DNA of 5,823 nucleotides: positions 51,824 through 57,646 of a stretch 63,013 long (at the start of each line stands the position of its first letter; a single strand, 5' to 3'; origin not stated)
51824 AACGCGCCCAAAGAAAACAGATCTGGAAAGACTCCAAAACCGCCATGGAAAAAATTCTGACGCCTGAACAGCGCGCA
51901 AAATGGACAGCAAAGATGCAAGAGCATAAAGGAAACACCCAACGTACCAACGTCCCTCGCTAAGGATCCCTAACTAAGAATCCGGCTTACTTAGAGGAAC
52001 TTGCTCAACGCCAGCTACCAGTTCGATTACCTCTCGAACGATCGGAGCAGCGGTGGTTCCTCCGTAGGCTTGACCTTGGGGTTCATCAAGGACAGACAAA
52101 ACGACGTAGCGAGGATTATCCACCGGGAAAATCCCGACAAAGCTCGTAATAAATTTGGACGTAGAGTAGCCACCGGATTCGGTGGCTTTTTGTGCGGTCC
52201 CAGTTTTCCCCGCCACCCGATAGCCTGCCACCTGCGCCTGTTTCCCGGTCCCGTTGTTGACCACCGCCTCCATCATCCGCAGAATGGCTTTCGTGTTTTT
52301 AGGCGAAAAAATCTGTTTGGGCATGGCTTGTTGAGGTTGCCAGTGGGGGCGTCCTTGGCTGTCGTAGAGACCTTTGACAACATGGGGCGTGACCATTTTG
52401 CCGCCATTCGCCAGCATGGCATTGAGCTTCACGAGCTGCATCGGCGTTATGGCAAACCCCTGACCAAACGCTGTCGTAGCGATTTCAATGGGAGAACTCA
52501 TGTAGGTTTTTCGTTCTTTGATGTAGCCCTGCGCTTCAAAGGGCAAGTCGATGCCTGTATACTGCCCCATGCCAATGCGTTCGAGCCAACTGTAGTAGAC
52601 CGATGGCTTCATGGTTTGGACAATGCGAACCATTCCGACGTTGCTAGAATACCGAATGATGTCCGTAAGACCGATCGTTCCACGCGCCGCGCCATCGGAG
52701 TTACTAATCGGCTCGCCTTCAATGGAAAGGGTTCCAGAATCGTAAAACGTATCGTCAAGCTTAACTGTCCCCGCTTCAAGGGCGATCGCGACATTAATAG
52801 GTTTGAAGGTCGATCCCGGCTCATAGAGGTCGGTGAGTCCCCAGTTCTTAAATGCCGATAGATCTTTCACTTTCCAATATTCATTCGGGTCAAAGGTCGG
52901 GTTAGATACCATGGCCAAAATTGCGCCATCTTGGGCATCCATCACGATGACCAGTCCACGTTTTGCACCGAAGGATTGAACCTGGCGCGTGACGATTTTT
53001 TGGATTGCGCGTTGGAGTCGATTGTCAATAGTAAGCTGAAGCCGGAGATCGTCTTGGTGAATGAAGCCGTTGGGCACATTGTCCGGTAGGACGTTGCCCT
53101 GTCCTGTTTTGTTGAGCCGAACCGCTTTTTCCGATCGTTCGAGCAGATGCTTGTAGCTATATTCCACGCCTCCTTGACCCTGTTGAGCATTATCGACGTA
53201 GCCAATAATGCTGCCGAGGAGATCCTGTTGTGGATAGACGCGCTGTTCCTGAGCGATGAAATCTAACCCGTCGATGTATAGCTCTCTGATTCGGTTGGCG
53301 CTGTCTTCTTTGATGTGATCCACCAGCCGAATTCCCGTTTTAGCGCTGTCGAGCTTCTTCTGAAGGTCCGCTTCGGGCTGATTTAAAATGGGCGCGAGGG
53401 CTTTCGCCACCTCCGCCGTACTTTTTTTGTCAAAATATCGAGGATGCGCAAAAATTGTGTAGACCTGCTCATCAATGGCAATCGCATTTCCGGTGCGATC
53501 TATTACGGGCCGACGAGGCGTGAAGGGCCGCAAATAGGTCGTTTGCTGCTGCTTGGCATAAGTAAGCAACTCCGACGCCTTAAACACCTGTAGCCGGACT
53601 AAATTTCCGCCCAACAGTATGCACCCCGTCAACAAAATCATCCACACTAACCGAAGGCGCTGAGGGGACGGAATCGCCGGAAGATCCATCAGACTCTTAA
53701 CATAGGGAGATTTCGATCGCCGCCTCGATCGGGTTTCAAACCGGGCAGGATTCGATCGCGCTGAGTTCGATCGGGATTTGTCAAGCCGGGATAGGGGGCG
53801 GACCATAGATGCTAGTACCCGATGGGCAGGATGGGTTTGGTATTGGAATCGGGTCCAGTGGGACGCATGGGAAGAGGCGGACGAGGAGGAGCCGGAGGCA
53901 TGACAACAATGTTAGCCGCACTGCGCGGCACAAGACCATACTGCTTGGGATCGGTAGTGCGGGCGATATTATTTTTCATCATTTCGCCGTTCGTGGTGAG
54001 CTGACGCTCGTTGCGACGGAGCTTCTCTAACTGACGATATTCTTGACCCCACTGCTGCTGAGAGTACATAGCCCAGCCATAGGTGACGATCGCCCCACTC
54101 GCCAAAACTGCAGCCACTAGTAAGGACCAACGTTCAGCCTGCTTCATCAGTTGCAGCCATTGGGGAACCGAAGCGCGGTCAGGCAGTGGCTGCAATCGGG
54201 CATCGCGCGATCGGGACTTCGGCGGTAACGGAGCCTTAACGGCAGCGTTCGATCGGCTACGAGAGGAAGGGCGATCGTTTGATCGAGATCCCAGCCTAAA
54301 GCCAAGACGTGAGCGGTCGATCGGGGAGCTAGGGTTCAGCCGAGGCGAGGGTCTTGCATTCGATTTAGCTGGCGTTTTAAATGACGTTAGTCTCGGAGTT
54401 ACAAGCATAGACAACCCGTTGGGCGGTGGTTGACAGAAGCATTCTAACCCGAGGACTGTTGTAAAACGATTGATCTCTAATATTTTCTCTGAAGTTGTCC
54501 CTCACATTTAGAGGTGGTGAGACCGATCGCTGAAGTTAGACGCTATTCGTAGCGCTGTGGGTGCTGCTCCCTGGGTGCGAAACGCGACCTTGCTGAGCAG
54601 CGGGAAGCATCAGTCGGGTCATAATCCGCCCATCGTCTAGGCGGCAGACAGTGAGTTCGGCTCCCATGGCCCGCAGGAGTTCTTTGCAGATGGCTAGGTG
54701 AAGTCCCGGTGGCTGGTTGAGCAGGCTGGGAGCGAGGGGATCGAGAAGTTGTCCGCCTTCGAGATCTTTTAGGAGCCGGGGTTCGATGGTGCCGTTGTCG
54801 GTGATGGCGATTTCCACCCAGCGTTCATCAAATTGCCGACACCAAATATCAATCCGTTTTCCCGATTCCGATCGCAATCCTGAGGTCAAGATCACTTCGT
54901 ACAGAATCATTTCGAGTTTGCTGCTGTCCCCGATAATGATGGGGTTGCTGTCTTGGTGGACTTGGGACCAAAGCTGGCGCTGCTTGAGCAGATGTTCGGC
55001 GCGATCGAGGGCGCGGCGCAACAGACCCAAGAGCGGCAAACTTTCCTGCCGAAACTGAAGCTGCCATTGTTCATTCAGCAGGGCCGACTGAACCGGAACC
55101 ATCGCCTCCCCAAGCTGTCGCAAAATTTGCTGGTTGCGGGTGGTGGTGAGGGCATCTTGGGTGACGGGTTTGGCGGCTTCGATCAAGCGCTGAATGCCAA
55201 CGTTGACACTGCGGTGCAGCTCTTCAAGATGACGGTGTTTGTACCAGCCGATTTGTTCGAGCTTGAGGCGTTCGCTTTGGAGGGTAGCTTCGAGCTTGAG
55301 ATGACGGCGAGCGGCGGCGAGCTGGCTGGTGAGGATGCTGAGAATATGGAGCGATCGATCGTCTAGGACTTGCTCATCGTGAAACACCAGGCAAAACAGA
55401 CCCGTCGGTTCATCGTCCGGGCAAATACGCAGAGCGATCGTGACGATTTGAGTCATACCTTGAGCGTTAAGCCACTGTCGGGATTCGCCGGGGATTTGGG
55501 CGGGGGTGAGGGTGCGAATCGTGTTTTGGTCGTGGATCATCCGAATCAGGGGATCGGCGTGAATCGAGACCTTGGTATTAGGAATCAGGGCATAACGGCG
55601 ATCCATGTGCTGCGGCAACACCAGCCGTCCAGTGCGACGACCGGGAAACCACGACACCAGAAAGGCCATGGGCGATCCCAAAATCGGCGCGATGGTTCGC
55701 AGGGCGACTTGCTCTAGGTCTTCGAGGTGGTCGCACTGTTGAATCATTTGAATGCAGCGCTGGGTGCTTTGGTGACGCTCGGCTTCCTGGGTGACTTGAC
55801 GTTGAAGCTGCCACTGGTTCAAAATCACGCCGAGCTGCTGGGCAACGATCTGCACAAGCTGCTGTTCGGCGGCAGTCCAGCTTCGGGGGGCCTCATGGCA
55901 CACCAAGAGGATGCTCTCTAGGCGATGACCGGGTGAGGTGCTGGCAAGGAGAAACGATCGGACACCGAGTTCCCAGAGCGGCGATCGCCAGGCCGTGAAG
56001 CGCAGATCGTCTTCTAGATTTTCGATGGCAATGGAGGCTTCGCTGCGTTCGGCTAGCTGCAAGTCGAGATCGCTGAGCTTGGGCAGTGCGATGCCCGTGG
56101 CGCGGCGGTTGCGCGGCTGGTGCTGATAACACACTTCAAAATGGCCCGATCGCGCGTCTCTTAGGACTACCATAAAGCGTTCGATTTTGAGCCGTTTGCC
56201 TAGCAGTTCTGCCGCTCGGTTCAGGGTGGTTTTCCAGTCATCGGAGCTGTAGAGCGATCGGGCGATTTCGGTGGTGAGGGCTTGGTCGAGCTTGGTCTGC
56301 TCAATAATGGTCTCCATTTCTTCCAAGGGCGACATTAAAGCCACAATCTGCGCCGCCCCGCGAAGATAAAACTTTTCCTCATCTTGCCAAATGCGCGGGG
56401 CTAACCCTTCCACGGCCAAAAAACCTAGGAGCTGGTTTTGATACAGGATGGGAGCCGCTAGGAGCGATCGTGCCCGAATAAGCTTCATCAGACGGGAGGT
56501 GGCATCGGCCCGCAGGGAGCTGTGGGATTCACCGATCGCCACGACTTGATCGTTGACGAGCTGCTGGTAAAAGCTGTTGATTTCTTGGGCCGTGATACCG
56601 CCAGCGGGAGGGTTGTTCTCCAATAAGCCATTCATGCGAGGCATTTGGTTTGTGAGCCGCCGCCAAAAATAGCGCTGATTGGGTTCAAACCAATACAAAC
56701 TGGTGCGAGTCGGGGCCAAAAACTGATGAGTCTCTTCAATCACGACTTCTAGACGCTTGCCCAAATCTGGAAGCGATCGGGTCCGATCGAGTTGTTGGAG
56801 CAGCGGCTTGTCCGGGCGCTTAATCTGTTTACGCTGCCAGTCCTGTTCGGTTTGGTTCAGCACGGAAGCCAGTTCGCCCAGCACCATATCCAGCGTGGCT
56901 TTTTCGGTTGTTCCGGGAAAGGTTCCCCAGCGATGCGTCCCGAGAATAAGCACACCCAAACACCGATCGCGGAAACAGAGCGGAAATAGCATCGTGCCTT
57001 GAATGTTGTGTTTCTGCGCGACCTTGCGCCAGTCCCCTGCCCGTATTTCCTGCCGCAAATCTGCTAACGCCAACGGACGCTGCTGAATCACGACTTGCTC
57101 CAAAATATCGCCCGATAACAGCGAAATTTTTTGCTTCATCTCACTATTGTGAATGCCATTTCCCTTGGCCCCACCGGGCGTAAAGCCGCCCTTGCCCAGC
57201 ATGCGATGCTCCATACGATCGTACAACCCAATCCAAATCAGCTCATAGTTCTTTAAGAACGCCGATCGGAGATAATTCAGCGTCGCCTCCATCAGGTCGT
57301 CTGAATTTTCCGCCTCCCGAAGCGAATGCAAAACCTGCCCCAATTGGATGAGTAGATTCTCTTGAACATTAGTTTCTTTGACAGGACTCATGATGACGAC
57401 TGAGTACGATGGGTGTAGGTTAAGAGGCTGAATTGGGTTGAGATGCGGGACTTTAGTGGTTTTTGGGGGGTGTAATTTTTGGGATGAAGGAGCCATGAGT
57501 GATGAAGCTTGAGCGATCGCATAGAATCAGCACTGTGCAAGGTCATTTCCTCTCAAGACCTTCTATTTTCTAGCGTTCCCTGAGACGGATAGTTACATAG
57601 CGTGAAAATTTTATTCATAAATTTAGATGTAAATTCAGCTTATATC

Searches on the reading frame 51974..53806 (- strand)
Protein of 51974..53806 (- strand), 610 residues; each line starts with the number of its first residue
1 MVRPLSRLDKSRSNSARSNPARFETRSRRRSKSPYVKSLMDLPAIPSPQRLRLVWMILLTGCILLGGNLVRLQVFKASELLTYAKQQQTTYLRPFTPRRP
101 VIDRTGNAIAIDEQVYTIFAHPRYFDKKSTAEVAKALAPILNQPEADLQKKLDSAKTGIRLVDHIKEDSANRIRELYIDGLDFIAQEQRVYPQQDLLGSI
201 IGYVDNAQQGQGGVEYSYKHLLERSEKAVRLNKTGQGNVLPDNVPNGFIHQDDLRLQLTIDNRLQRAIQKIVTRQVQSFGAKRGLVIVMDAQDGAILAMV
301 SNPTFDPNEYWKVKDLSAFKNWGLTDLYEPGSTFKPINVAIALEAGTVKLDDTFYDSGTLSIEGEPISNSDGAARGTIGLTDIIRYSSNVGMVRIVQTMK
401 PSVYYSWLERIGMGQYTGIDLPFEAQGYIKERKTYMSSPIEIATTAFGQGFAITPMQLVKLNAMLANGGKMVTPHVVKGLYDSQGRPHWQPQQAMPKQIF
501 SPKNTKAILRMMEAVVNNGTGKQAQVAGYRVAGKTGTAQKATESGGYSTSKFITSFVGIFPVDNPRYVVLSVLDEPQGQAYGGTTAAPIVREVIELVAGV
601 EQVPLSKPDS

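Call 45: search_protein_families(library=pfam, proteins=[window:51974-53806:-], max_evalue=0.00001)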
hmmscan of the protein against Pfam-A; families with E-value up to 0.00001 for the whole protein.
window:51974-53806:- (610 aa): 2 families
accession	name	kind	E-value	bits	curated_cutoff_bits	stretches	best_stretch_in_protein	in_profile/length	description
PF00905.27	Transpeptidase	-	5.3e-84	282.4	22.1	1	284-595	1-299/299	Penicillin binding protein transpeptidase domain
PF03717.20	PBP_dimer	-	1.6e-13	51.9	24.4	1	98-209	6-128/180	Penicillin-binding Protein dimerisation domain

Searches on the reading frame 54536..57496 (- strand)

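Call 45: search_protein_families(library=pfam, proteins=[window:54536-57496:-], max_evalue=0.00001)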
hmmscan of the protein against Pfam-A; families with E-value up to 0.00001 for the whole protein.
window:54536-57496:- (986 aa): 3 families
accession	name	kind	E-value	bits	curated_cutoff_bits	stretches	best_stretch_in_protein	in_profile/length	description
PF01590.32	GAF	-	3.4e-25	89.5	22.4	2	421-558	2-132/133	GAF domain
PF13185.12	GAF_2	-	1.4e-17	64.6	28.6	1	63-212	2-134/136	GAF domain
PF13492.12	GAF_3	-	8.6e-07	29.9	27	0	310-386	52-124/129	GAF domain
